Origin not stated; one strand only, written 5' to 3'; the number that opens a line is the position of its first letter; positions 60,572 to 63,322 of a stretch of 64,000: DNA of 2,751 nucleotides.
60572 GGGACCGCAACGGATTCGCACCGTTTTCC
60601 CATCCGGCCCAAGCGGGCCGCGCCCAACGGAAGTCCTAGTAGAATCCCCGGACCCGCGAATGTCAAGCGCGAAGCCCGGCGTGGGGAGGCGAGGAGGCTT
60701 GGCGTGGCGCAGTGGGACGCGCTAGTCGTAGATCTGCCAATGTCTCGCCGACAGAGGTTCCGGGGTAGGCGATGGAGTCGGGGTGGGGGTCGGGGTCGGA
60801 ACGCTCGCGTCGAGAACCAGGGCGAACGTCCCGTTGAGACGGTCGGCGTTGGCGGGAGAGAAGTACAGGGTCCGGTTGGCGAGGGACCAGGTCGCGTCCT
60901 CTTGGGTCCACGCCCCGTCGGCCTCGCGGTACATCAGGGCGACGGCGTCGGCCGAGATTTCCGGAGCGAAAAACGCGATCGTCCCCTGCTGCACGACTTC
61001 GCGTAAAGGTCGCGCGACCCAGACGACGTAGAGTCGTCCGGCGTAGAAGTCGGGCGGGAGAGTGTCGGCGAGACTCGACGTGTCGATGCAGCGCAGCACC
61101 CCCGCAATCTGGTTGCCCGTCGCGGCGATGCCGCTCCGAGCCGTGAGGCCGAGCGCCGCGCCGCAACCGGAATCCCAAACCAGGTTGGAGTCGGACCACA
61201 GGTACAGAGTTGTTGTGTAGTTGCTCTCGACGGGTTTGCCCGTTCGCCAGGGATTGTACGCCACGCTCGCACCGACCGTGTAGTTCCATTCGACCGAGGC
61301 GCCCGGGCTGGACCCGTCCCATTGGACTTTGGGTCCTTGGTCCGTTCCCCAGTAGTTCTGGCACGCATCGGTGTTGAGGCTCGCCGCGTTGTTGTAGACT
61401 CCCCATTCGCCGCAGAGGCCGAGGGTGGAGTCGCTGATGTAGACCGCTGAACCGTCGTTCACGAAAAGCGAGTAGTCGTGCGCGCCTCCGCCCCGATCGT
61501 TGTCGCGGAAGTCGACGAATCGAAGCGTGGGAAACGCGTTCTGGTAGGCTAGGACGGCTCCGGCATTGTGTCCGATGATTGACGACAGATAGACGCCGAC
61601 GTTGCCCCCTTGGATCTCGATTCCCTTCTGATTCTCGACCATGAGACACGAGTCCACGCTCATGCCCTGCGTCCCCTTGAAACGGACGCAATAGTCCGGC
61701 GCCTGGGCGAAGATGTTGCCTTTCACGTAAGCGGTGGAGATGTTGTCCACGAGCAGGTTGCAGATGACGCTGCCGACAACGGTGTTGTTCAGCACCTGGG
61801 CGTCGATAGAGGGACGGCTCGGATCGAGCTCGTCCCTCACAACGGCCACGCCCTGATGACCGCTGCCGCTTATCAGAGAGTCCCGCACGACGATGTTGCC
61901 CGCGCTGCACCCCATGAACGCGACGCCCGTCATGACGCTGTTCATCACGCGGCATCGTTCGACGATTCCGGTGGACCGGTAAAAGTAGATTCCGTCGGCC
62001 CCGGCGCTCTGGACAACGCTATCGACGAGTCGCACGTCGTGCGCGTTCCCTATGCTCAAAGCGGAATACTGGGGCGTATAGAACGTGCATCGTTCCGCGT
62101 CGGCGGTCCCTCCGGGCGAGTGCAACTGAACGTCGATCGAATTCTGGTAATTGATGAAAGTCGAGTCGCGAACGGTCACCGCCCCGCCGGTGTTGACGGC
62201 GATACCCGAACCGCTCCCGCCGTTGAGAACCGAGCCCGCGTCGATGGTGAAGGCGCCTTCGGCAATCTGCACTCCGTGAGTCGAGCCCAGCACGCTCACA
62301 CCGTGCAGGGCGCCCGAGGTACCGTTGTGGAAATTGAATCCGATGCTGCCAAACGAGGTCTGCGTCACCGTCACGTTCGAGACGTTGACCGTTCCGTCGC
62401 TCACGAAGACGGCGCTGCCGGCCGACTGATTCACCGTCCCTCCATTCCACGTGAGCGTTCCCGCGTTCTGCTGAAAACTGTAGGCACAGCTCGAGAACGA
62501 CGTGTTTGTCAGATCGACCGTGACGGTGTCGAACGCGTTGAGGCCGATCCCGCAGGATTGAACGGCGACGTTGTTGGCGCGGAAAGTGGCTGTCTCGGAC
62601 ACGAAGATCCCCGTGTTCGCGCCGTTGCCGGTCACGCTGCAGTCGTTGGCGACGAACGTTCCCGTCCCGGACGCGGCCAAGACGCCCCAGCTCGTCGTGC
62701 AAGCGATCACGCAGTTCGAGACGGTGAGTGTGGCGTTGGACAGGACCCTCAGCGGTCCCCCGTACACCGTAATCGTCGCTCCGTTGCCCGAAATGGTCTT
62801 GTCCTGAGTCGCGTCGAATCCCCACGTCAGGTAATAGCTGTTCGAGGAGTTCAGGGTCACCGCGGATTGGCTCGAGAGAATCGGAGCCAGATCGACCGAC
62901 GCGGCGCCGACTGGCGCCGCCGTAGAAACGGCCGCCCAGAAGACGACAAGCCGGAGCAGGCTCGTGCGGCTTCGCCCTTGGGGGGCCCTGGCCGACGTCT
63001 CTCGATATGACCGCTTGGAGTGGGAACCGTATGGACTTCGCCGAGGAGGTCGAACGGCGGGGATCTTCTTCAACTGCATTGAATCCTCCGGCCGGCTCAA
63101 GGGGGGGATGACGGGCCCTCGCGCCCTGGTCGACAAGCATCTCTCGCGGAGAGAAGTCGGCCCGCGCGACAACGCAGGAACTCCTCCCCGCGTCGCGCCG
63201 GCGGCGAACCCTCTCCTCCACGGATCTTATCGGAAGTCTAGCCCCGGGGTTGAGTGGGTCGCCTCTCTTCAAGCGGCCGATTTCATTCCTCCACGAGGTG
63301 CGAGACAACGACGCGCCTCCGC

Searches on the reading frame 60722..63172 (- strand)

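Call 33: search_protein_families(library=pfam, proteins=[window:60722-63172:-], max_evalue=0.001)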
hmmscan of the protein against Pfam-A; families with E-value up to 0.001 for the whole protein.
window:60722-63172:- (816 aa): 2 families
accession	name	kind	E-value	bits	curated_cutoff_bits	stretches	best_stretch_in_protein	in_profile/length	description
PF13229.12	Beta_helix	-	1.3e-17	64.3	25.9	2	309-446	12-146/158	Right handed beta helix region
PF05048.19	NosD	-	1.9e-08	34.5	23.6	2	393-523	39-159/212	Periplasmic copper-binding protein (NosD)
